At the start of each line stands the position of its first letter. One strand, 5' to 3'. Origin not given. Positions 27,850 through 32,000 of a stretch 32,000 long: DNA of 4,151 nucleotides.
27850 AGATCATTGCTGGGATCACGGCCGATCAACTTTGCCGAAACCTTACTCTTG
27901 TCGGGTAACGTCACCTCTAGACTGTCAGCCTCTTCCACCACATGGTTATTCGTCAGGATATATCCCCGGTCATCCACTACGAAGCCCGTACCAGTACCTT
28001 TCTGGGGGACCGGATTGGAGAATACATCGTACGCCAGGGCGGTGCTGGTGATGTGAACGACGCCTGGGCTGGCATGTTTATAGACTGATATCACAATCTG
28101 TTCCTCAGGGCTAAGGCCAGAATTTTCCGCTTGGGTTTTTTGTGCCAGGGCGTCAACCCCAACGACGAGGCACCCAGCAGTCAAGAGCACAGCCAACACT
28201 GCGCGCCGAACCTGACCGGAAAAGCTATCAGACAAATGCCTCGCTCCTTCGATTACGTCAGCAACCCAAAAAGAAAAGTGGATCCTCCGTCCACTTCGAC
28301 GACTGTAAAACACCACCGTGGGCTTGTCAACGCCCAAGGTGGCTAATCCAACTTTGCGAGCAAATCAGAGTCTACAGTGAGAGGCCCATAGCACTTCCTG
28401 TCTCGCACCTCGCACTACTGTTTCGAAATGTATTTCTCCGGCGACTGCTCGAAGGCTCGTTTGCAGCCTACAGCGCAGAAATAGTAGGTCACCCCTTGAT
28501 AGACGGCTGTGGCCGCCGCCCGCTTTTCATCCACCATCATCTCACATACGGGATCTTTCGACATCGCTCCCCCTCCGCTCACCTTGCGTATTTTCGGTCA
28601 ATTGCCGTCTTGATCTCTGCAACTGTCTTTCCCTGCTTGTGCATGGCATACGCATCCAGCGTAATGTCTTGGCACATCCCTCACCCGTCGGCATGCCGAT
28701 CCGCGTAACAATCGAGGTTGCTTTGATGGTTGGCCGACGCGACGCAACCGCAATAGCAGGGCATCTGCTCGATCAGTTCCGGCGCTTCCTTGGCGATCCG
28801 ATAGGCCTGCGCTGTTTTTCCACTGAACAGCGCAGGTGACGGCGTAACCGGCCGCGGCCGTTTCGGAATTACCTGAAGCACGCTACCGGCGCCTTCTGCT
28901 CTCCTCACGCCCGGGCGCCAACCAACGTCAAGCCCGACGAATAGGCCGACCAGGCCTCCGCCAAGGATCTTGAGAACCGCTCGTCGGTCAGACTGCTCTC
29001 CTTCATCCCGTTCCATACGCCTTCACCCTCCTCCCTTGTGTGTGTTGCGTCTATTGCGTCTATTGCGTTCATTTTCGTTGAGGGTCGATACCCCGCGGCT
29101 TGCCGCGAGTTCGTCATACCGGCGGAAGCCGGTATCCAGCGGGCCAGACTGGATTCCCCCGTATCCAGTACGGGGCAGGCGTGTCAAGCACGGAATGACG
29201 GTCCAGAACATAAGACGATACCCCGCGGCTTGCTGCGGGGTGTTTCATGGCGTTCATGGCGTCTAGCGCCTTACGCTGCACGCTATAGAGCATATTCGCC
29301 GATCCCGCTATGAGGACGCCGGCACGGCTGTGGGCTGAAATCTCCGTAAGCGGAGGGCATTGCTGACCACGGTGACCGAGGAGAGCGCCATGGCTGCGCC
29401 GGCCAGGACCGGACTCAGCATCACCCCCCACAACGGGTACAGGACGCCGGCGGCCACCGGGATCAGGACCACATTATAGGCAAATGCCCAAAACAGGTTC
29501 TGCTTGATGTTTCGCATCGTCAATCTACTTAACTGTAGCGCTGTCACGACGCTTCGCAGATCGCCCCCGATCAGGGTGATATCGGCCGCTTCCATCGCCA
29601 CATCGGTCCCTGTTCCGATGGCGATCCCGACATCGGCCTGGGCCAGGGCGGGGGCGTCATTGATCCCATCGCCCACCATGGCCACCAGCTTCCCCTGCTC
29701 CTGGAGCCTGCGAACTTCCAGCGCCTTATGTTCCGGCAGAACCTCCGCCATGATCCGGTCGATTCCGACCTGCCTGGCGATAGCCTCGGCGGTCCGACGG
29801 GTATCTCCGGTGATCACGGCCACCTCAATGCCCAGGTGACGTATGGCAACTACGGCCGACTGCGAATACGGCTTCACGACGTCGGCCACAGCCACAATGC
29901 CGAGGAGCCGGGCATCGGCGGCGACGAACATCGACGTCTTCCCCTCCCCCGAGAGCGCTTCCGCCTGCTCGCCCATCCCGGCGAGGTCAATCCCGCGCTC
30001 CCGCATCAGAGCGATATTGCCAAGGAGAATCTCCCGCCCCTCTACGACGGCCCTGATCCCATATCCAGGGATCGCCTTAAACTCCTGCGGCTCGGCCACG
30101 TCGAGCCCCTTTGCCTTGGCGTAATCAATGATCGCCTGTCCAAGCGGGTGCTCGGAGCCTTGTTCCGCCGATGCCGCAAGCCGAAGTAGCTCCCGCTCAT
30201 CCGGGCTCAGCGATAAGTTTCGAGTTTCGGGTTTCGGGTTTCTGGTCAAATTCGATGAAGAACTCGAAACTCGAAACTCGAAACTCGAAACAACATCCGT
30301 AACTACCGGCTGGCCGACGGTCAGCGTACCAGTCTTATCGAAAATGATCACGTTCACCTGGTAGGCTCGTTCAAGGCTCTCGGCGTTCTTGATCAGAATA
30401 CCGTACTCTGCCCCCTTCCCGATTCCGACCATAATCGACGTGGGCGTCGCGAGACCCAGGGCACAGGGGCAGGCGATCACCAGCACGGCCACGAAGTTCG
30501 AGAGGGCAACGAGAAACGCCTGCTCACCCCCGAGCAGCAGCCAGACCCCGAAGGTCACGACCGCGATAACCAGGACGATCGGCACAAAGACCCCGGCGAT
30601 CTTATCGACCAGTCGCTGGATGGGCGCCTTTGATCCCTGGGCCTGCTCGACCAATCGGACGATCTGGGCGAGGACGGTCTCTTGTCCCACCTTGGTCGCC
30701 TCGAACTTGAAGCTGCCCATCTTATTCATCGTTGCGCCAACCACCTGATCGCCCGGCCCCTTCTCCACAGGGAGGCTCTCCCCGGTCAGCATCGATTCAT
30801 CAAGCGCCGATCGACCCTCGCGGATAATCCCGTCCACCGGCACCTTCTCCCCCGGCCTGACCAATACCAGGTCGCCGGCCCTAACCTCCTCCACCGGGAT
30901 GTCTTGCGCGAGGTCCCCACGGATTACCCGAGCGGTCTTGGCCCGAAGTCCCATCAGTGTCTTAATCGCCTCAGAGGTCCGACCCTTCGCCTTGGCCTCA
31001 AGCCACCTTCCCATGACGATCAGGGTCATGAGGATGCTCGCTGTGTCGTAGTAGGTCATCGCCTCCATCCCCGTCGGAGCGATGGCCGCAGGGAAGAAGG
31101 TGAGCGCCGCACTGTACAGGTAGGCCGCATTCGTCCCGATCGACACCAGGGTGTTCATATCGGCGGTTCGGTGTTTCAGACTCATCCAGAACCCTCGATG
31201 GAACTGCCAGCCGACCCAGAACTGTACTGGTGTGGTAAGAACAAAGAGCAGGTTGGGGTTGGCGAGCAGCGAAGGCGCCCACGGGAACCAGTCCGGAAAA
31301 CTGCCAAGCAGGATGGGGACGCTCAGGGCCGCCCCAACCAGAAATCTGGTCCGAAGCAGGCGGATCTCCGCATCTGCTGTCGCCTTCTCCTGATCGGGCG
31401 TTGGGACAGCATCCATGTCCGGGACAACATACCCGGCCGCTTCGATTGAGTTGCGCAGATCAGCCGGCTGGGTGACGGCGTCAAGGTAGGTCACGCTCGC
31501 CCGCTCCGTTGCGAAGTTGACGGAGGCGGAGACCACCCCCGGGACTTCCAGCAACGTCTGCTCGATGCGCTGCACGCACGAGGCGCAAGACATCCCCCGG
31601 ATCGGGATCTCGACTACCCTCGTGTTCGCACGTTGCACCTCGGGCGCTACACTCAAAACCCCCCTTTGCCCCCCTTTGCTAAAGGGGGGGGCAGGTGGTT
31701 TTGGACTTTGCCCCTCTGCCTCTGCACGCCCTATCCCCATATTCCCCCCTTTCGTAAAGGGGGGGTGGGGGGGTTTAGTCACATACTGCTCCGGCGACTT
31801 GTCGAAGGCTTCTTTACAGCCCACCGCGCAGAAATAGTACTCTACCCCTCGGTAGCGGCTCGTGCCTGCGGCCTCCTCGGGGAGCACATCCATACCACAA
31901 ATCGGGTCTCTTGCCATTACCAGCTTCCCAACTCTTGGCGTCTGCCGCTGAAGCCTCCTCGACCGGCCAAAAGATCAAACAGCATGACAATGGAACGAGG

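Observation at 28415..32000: Copper island architecture: coupled unknown gene - YHS-HMA-CopA - repeat - Sec-PCYCGC - YHS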

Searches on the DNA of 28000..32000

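Call 11: search_rna_families(source=window, start=28000, end=32000, threshold=evalue, max_evalue=10)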
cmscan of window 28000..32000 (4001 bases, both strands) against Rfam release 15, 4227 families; matches with E-value up to 10: 14.
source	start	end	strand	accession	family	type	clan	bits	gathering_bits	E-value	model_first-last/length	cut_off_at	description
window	30219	30282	+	RF03956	mir-737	Gene; miRNA;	-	29.9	60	0.057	1-63/63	no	mir-737 microRNA precursor family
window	30217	30291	+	RF04099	MIR837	Gene; miRNA;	-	27.6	117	0.016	1-122/122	no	MIR837 microRNA precursor family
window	30217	30296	-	RF03956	mir-737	Gene; miRNA;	-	24.6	60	0.99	1-63/63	no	mir-737 microRNA precursor family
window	30211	30299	-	RF01997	mir-969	Gene; miRNA;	-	23.5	61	0.31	1-86/86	no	mir-969 microRNA precursor family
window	30216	30292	+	RF01997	mir-969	Gene; miRNA;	-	21.7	61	0.95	1-86/86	no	mir-969 microRNA precursor family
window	30216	30285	+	RF01926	mir-981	Gene; miRNA;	-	21.5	51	0.0099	1-86/86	no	mir-981 microRNA precursor family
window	30216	30285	-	RF01926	mir-981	Gene; miRNA;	-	20.1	51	0.033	1-86/86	no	mir-981 microRNA precursor family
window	31662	31768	-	RF02953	DUF1874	Cis-reg;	-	19.6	42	2.4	1-93/93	no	DUF1874 RNA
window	31677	31762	-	RF02794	Pab19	Gene; snRNA; snoRNA; HACA-box;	-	19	55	8.9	1-102/102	no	Pab19 RNA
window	31680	31754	+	RF01918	mir-1249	Gene; miRNA;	-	18.5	83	2.8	1-75/75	no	mir-1249 microRNA precursor family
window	30214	30294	+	RF00256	mir-196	Gene; miRNA;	-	18.4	55.4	1.9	1-77/77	no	mir-196 microRNA precursor family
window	31640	31715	+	RF00995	mir-616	Gene; miRNA;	-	17.5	100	6.1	1-91/91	no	mir-616 microRNA precursor family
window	31655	31783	-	RF01055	Molybdenum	Cis-reg; riboswitch;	-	16.6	36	2.3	1-135/135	no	Molybdenum/Tungsten riboswitch aptamer (Moco RNA motif)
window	28228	28242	-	RF00067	SNORD15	Gene; snRNA; snoRNA; CD-box;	CL00045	15.1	75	4.5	127-141/146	no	Small nucleolar RNA SNORD15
